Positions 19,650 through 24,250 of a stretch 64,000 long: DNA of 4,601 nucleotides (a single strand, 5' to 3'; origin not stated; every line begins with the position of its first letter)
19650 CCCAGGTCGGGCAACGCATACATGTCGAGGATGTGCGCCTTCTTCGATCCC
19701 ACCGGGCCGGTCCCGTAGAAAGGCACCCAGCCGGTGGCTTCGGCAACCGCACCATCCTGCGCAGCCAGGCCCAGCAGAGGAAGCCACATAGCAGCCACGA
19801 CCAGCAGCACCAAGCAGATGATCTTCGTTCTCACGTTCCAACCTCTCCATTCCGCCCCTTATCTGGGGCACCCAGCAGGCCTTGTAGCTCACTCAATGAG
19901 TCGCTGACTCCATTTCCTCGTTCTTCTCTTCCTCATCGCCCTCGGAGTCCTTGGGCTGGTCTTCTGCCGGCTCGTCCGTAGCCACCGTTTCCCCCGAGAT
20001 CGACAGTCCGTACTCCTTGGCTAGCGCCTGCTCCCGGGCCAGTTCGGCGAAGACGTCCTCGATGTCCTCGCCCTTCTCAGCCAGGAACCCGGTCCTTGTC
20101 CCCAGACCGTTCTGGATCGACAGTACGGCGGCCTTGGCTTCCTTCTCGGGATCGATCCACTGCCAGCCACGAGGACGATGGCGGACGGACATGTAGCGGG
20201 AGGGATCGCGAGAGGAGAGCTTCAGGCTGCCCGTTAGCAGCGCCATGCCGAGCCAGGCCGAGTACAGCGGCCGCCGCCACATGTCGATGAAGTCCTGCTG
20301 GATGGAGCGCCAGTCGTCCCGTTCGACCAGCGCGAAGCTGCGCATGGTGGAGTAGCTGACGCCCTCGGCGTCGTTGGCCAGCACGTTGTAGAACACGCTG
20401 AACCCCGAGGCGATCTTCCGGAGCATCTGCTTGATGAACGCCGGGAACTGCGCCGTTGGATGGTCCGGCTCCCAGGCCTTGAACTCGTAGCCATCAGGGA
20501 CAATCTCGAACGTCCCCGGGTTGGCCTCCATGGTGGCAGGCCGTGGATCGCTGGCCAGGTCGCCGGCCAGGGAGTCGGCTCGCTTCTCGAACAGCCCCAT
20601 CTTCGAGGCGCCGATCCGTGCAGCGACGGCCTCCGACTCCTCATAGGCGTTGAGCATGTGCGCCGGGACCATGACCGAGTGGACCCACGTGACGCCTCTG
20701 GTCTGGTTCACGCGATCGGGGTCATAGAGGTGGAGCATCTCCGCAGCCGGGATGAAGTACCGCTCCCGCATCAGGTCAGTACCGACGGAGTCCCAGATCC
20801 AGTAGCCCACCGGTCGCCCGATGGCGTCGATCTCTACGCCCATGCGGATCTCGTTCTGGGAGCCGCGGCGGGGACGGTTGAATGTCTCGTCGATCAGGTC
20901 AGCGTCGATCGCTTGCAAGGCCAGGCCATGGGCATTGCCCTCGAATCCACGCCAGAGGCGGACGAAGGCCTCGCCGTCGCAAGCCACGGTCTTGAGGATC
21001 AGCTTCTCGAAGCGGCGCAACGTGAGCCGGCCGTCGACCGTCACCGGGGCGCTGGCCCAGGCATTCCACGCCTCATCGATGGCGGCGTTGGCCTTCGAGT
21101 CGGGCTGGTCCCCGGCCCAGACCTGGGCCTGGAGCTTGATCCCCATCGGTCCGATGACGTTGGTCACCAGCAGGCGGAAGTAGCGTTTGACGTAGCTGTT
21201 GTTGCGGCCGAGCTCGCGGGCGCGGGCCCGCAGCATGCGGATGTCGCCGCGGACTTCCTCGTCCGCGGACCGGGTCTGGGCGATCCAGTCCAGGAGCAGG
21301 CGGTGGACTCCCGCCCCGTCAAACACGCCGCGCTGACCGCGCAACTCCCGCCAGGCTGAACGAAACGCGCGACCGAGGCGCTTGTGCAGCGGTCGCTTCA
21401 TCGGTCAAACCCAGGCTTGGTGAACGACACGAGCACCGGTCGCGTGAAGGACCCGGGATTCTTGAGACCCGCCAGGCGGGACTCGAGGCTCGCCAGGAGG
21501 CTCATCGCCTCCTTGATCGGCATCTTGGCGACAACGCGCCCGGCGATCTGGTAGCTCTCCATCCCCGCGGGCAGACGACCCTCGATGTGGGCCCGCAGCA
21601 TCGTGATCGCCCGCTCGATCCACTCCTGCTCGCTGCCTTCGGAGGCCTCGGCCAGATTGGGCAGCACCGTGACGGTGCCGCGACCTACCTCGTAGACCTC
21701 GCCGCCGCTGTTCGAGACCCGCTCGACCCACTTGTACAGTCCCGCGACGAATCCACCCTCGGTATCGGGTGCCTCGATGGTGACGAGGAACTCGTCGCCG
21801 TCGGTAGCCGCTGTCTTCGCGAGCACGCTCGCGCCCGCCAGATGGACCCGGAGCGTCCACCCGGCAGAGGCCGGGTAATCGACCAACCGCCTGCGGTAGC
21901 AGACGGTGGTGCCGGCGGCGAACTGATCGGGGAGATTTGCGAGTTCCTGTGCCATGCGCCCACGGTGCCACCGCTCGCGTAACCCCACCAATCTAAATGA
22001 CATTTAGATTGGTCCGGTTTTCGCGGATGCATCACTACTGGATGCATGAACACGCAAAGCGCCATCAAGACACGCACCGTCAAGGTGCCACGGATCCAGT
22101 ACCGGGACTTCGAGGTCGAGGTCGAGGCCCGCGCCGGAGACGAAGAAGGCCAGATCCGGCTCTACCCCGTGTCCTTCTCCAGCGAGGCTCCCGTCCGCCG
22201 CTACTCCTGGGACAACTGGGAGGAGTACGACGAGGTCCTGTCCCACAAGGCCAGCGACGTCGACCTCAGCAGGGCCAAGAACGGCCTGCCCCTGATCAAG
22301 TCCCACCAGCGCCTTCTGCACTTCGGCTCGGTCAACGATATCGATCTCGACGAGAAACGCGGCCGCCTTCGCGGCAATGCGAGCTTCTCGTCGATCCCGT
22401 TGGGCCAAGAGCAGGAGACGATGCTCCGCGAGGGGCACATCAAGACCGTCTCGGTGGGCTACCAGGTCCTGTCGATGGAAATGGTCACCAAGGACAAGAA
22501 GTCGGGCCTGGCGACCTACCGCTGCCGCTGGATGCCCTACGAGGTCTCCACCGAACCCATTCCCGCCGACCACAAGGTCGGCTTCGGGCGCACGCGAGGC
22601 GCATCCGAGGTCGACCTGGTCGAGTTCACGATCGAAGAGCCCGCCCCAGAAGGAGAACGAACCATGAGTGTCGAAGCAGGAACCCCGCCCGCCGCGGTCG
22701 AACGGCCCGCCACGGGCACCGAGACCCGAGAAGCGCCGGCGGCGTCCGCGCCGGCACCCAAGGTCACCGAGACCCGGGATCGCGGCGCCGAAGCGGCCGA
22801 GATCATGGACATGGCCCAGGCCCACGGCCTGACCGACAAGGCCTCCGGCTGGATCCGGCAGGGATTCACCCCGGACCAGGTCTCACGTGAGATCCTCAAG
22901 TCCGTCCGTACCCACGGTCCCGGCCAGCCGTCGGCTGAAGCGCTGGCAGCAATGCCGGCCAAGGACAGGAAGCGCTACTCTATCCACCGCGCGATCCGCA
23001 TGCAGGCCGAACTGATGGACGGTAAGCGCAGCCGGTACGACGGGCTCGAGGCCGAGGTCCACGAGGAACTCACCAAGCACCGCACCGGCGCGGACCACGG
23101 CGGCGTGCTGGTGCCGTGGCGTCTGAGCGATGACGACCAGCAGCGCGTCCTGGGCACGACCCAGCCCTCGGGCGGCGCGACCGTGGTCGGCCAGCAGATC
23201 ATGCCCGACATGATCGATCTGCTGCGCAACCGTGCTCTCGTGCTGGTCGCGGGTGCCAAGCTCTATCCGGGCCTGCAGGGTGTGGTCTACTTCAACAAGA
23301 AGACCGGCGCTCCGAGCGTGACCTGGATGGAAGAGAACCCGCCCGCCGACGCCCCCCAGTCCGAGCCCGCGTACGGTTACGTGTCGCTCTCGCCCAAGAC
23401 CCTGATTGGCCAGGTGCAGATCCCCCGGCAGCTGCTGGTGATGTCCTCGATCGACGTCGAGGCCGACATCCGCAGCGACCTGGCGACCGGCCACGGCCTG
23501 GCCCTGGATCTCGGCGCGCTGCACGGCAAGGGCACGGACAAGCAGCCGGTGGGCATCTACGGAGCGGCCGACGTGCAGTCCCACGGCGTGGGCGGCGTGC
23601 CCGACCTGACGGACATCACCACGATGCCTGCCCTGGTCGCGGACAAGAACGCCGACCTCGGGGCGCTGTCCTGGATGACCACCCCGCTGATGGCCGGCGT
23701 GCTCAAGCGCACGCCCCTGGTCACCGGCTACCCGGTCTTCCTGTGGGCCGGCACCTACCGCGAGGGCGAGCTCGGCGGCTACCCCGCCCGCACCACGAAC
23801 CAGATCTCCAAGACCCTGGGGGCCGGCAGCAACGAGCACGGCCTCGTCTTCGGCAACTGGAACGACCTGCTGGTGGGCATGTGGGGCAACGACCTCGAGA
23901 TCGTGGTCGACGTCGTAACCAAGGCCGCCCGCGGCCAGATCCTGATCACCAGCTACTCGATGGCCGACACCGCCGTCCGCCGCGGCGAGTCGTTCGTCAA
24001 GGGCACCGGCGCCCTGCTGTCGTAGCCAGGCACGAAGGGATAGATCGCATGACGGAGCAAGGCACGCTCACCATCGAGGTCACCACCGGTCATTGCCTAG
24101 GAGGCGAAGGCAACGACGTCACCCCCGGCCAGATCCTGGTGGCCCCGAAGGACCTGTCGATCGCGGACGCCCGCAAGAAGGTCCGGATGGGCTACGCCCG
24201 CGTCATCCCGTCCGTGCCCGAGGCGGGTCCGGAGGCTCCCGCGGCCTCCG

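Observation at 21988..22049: Perfect 25-bp palindrome and ATGCAT direct repeats at a 42-bp divergent junction inside the structural genes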

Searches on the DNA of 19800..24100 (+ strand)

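Call 8: search_dna_similar(query=window:19800-24100:+, collection=phages, mode=distant, max_rows=25)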
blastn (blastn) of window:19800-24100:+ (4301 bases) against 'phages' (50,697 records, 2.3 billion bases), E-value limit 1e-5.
No match.
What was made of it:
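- Tried and rejected: Nucleotide search of cultured phages: no match (call 8).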

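Call 70: search_rna_families(source=window, start=21700, end=22300, threshold=evalue, max_evalue=1)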
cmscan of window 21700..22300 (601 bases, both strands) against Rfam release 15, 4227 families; matches with E-value up to 1: 1.
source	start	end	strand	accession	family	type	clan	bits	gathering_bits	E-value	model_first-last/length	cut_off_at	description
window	21964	22033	+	RF00729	mir-278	Gene; miRNA;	-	17.1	55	0.37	1-75/75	no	mir-278 microRNA precursor family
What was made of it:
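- On Any Rfam RNA family: Only a chance mir-278 match: 17 bits against a 55-bit threshold (call 70).
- There is no Rfam family (call 70).
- Tried and rejected: Rfam: no family (call 70).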

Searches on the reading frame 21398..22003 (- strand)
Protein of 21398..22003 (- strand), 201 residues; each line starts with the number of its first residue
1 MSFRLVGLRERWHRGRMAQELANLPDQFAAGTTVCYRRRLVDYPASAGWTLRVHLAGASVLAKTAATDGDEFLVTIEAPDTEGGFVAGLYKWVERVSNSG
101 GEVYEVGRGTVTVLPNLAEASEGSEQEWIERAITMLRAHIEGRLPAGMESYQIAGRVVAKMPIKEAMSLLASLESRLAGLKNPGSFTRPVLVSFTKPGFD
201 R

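Call 6: search_protein_families(library=pfam, proteins=[window:21398-22003:-], max_evalue=0.01)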
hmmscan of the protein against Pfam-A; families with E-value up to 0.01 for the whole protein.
window:21398-22003:- (201 aa): 0 families

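Call 7: search_protein_families(library=phrogs, proteins=[window:21398-22003:-], max_evalue=0.01)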
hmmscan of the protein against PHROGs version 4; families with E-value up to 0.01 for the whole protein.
window:21398-22003:- (201 aa): 1 family
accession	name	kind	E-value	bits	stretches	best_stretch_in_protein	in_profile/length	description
phrog_5774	-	connector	2.7e-24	86.7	1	24-186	3-162/177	head-tail joining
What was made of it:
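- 21398..21955 (-): gpW-like head-tail joining gene (185 aa), first gene of the leftward late operon. It has no Shine-Dalgarno motif. phrog_5774, E 2.7e-24 (call 7).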

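Call 44: find_homologous_proteins(query=window:21398-21955:-, max_evalue=0.00001)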
Query window:21398-21955:- (185 aa): 160 proteins with E <= 0.00001 among 411 candidates; the best 120 are listed.
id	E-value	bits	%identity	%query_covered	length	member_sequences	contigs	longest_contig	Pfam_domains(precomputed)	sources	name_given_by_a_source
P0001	2.8e-104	364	90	100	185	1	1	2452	-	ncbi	-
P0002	1.7e-103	362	90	100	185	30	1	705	-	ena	-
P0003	3.1e-103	361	91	100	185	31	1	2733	-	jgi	jgi:hypothetical protein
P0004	1.0e-101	356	89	100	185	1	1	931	-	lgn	-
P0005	1.5e-101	356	89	100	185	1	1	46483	-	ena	-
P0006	1.8e-101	355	89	100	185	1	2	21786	-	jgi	-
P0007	2.6e-101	355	88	100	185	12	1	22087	-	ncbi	-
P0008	1.9e-100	352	88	100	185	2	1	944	-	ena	-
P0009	2.8e-100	351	86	100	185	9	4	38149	-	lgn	-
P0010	3.8e-100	351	86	100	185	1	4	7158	-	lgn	-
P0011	1.1e-99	349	88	100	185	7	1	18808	-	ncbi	-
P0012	2.4e-99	348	86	100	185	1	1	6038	-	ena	-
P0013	7.1e-99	347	86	100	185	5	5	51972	-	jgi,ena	-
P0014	3.2e-98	345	84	100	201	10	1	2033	-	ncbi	-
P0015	3.8e-98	344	86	100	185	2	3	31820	-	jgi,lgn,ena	jgi:hypothetical protein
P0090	1.8e-69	251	63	99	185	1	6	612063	-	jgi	jgi:hypothetical protein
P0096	9.6e-66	239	63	100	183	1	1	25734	-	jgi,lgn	jgi:hypothetical protein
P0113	1.6e-58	215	57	98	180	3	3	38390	-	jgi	jgi:hypothetical protein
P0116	6.3e-58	213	59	98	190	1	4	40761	-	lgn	-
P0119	2.4e-57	212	55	98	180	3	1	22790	-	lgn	-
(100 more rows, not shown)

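Call 45: find_encoding_contigs(protein=P0090, flank=4000, max_places=1)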
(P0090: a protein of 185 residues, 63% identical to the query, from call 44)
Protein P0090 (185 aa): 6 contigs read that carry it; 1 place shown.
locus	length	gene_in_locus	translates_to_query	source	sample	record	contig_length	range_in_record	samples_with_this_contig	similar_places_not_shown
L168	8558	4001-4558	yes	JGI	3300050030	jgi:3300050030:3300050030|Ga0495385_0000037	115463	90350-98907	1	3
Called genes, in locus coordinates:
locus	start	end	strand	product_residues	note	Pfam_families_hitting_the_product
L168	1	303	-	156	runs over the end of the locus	-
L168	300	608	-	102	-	PF05354:Phage_attach (weak)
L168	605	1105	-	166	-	-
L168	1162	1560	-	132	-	-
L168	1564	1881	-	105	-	-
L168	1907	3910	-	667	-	PF05065:Phage_capsid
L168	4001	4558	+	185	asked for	-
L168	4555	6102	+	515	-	PF05136:Phage_portal_2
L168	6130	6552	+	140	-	PF23140:Gp80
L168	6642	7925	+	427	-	-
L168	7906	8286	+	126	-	-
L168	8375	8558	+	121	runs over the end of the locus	-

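Call 46: find_encoding_contigs(protein=P0096, flank=4000, max_places=1)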
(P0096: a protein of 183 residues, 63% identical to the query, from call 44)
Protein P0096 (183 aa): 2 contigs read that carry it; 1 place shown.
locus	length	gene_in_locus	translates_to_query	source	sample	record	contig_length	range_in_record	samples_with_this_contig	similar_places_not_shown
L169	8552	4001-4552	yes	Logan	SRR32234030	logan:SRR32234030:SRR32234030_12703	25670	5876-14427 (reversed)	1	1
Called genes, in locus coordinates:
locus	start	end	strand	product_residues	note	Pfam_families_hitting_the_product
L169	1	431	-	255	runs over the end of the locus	PF27730:UCP028589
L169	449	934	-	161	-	-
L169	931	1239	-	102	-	PF05354:Phage_attach (weak)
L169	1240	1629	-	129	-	-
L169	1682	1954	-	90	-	-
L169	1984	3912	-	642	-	PF05065:Phage_capsid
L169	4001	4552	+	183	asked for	-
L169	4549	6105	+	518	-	PF05136:Phage_portal_2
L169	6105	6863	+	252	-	-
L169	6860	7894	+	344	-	-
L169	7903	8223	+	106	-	-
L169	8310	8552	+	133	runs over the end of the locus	-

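Call 47: find_encoding_contigs(protein=P0113, flank=4000, max_places=1)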
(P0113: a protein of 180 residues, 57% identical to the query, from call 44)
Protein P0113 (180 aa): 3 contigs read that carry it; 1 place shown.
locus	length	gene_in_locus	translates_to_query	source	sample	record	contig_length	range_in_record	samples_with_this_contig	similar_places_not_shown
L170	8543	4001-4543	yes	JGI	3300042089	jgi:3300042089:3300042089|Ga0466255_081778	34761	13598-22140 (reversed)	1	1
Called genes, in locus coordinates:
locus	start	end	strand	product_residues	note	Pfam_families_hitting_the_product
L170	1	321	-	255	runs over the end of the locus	PF27730:UCP028589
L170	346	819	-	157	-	-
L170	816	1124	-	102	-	PF05354:Phage_attach (weak)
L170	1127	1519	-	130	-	-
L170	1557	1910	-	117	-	-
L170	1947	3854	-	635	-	PF05065:Phage_capsid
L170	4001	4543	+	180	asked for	-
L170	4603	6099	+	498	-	PF05136:Phage_portal_2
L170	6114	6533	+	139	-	PF23140:Gp80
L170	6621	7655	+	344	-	-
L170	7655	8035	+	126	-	-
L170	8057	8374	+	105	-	-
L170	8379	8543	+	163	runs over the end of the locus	PF05838:Glyco_hydro_108, PF09374:PG_binding_3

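Call 48: find_encoding_contigs(protein=P0116, flank=4000, max_places=1)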
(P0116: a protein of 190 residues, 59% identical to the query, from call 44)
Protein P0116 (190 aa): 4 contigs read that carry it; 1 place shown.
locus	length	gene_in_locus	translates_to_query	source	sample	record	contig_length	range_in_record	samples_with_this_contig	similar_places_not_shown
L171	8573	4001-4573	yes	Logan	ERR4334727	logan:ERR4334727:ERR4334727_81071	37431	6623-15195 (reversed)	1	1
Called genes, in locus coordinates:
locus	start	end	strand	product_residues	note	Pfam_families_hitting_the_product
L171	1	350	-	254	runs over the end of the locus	PF27730:UCP028589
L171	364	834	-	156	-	-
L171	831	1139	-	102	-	PF05354:Phage_attach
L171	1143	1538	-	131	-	-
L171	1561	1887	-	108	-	-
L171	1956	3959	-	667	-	PF05065:Phage_capsid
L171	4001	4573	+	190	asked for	-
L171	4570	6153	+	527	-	PF05136:Phage_portal_2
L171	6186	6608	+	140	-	PF23140:Gp80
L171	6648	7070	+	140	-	PF23140:Gp80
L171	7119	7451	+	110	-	-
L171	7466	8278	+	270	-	-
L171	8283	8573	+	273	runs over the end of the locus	-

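Call 49: find_encoding_contigs(protein=P0119, flank=4000, max_places=1)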
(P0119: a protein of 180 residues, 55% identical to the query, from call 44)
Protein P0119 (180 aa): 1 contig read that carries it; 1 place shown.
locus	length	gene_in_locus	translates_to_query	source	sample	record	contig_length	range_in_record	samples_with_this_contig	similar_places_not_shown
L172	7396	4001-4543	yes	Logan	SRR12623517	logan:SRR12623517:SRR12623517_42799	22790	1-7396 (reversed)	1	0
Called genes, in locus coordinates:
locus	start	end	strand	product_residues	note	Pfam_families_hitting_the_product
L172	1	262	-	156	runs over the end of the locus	-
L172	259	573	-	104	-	PF05354:Phage_attach (weak)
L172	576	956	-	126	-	-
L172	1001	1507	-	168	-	-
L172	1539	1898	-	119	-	-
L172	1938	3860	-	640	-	PF05065:Phage_capsid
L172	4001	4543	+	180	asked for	-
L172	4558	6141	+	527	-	PF05136:Phage_portal_2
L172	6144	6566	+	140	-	PF23140:Gp80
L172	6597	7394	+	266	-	?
